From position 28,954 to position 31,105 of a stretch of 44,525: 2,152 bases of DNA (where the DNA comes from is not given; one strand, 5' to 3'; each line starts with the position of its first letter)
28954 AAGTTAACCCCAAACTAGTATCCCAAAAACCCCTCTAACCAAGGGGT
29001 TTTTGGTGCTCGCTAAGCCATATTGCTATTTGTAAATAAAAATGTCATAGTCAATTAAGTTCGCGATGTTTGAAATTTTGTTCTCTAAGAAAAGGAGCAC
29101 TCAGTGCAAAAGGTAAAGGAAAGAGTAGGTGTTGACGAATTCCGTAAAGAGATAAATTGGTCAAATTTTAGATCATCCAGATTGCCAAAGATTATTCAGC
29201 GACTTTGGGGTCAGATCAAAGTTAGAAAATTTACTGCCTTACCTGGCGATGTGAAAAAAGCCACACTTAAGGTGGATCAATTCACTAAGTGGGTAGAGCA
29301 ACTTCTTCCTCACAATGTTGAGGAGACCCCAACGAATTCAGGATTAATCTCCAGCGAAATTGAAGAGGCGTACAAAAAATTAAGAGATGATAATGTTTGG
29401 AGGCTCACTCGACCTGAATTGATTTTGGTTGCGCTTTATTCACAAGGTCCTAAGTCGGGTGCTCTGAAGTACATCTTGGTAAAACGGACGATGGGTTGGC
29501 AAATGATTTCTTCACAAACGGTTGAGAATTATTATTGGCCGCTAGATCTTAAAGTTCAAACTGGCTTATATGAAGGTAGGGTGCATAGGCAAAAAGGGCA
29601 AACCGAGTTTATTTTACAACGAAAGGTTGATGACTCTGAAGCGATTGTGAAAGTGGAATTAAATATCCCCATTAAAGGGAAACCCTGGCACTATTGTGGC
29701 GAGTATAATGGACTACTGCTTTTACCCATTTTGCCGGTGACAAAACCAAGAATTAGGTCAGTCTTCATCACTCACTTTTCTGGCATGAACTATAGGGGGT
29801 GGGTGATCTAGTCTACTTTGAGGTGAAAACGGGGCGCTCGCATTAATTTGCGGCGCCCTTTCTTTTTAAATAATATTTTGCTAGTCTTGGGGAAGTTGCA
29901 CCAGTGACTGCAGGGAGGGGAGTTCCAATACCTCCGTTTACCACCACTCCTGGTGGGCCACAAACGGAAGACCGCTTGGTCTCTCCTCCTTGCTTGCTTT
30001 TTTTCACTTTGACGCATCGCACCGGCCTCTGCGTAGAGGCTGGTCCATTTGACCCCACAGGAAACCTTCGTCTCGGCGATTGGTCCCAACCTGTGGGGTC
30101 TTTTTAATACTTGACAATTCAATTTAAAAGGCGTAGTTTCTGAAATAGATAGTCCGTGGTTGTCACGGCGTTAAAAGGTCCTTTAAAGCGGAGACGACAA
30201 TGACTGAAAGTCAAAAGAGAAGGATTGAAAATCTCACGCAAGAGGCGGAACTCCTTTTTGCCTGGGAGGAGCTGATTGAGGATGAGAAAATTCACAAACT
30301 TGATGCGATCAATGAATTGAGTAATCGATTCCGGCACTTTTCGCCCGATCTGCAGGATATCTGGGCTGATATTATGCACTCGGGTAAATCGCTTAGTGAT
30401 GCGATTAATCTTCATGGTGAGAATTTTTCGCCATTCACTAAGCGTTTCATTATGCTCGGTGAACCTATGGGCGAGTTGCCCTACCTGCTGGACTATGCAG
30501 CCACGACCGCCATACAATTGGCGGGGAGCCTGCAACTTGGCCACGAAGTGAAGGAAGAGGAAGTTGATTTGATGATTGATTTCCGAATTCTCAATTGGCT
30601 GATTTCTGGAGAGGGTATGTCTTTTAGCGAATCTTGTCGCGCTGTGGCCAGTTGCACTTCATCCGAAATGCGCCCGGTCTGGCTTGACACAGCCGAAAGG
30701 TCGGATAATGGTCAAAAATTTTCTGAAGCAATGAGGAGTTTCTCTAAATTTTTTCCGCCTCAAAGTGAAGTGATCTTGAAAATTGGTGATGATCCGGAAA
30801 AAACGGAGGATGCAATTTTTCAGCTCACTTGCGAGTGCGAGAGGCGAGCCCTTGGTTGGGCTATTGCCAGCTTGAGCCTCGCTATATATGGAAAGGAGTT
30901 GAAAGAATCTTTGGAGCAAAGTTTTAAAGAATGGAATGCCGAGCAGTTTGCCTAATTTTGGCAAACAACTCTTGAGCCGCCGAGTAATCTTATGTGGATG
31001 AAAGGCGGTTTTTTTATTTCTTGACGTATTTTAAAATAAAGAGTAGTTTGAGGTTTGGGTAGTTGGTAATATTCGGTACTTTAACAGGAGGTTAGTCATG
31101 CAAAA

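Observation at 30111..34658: Array of four tandem soluble (TM-less) PilC/GspF-like paralogs, each an independent promoter-gene-terminator unit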

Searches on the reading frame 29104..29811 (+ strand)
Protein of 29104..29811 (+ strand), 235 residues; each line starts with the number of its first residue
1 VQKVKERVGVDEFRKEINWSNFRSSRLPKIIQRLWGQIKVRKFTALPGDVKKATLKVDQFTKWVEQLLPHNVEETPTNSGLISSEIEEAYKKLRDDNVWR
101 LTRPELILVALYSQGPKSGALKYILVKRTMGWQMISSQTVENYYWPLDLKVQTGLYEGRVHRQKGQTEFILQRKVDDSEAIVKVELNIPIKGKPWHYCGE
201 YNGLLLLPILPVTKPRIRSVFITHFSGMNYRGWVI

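Call 3: search_protein_families(library=pfam, proteins=[window:29104-29811:+], max_evalue=10)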
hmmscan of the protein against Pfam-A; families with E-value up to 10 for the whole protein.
window:29104-29811:+ (235 aa): 0 families

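Call 34: search_protein_families(library=ncbifam, proteins=[window:29104-29811:+], max_evalue=0.01)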
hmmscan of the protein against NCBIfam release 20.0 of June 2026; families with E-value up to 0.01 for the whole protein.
window:29104-29811:+ (235 aa): 0 families

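Call 35: search_protein_families(library=padloc, proteins=[window:29104-29811:+], max_evalue=0.01)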
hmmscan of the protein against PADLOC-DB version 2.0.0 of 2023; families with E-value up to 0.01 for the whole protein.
window:29104-29811:+ (235 aa): 0 families

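Call 66: search_solved_structures(query=window:29104-29811:+, max_evalue=1)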
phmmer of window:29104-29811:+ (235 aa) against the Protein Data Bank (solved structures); distinct sequences matched with E-value up to 1: 0.

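Call 67: search_protein_families(library=phrogs, proteins=[window:29104-29811:+], max_evalue=0.01)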
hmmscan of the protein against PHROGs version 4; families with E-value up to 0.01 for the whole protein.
window:29104-29811:+ (235 aa): 0 families

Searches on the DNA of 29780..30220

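Call 15: search_rna_families(source=window, start=29780, end=30220, threshold=evalue, max_evalue=10)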
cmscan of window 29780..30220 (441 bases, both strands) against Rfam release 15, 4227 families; matches with E-value up to 10: 1.
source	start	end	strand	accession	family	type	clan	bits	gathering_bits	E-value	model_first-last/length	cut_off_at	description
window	29808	29919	-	RF02180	ST7-AS1_2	Gene; lncRNA;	-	12.3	50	2.8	1-110/110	no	ST7 antisense RNA 1 conserved region 2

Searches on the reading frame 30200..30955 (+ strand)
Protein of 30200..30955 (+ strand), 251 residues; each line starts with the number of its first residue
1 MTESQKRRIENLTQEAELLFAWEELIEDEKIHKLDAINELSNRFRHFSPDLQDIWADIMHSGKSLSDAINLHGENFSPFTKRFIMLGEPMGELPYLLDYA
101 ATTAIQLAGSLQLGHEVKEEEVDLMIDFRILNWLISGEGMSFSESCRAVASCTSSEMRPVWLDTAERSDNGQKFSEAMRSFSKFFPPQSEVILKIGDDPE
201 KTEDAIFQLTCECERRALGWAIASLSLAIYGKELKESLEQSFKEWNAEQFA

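Call 3: search_protein_families(library=pfam, proteins=[window:30200-30955:+], max_evalue=10)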
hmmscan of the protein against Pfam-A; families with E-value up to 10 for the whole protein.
window:30200-30955:+ (251 aa): 3 families
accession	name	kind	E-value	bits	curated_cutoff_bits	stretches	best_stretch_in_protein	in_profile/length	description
PF00482.28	T2SSF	-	6.5e-10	39.5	25.2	2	137-216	10-91/125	Type II secretion system (T2SS), protein F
PF14357.11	DUF4404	-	0.13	13.3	27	1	3-60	20-76/83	Domain of unknown function (DUF4404)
PF25255.1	wH_RNase_II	-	0.15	12.6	27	1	8-39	5-36/78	Ribonuclease II, winged helix domain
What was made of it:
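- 30200..30955 (+): P1: 251-aa soluble protein with two T2SSF cytoplasmic domains. The GE..G..L motif of the second domain is degenerate. Pfam E 6.5e-10, 2 stretches (call 3).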

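Call 34: search_protein_families(library=ncbifam, proteins=[window:30200-30955:+], max_evalue=0.01)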
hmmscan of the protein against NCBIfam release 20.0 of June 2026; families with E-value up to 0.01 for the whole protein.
window:30200-30955:+ (251 aa): 2 families
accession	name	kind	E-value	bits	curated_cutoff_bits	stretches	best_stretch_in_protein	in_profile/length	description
NF007861.0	PRK10573.1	equivalog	5.4e-09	35.6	401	2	131-214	68-151/401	protein transport protein HofC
TIGR02120.1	GspF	equivalog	0.0012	18.2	424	0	51-99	102-149/401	type II secretion system inner membrane protein GspF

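Call 35: search_protein_families(library=padloc, proteins=[window:30200-30955:+], max_evalue=0.01)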
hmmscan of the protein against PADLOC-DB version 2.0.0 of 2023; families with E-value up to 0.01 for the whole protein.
window:30200-30955:+ (251 aa): 0 families

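Call 67: search_protein_families(library=phrogs, proteins=[window:30200-30955:+], max_evalue=0.01)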
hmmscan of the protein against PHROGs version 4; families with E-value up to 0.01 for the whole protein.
window:30200-30955:+ (251 aa): 0 families
